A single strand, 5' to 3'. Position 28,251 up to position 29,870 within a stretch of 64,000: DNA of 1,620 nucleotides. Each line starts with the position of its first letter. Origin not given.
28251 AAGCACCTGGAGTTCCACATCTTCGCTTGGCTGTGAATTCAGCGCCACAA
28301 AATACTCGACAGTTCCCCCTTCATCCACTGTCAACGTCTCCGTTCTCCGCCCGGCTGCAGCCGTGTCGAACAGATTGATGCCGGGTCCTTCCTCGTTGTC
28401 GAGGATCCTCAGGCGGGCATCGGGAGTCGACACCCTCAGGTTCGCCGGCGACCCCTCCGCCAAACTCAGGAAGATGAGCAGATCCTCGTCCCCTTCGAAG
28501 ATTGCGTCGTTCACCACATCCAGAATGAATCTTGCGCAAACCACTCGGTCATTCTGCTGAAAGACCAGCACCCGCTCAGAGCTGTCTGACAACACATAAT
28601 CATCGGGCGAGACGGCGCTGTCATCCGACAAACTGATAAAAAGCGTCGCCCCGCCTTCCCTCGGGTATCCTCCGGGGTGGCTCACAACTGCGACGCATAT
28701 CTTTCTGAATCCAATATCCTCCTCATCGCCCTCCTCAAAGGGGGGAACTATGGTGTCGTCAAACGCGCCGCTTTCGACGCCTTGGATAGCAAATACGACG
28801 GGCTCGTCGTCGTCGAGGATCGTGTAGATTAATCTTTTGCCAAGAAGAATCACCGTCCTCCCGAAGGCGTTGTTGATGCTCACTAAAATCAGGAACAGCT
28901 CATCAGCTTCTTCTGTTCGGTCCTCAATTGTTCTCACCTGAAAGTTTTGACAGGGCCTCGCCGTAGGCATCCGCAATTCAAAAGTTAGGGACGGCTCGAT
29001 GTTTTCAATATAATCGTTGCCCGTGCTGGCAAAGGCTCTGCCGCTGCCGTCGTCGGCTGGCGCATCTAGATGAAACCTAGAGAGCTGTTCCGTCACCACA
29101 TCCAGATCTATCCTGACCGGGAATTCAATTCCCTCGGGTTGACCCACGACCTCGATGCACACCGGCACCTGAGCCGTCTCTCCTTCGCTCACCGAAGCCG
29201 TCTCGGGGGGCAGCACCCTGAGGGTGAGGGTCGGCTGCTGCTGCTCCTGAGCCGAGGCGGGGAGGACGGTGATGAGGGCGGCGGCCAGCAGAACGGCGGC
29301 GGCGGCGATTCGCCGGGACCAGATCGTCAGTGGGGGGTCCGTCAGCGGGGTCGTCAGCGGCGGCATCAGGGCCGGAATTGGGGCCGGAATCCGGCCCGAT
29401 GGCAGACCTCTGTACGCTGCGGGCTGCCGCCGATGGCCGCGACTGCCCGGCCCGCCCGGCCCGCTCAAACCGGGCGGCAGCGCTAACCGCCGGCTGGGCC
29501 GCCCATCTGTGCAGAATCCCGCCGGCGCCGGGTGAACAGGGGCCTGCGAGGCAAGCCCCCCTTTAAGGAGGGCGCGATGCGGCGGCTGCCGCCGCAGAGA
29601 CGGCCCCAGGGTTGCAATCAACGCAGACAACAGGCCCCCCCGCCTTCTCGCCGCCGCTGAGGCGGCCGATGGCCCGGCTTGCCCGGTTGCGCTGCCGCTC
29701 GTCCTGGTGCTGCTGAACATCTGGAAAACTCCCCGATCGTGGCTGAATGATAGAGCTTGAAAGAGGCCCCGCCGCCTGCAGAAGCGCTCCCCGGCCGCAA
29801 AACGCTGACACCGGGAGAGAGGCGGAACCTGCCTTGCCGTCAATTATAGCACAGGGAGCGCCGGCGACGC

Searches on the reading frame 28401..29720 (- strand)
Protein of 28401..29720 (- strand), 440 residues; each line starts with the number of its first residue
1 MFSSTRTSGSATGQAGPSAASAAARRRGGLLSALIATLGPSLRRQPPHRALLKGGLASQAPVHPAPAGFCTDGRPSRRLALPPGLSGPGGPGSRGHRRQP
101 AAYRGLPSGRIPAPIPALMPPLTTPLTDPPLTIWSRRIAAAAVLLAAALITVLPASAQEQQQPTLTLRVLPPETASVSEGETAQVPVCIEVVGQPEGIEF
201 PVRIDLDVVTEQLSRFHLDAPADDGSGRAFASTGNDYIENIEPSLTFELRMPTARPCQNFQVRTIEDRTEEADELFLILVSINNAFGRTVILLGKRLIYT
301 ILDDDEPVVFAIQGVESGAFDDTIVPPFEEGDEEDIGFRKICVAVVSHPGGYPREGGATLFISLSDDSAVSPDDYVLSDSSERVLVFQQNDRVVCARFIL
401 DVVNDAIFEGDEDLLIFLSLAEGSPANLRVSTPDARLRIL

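Call 65: search_protein_representatives(protein=window:28401-29720:-)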
Query: 440 residues. Proteins with E-value up to 0.001 (for the whole library): 32; up to 1e-10: 8; up to 1e-30: 3. The best 32 are listed.
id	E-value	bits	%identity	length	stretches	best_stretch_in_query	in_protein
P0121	2.2e-91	323.6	100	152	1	178-327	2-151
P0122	3.2e-40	155.1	38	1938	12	230-309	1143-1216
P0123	1.6e-38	149.5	31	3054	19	346-426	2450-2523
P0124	1.0e-20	90.8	36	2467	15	230-311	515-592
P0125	1.2e-18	84.0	31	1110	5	173-311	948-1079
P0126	4.9e-13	65.5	31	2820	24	235-401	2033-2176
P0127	6.3e-13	65.1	37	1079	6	230-315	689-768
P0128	1.9e-11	60.3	34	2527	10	246-427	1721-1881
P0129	1.5e-08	50.7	30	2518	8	231-418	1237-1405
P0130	4.6e-08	49.1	30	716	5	334-420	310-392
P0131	5.0e-08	49.0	41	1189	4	360-439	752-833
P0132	5.7e-08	48.8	27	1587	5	178-310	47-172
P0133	1.1e-07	47.8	31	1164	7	256-314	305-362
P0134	3.4e-07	46.2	32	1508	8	365-435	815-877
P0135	5.1e-07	45.7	29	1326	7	173-316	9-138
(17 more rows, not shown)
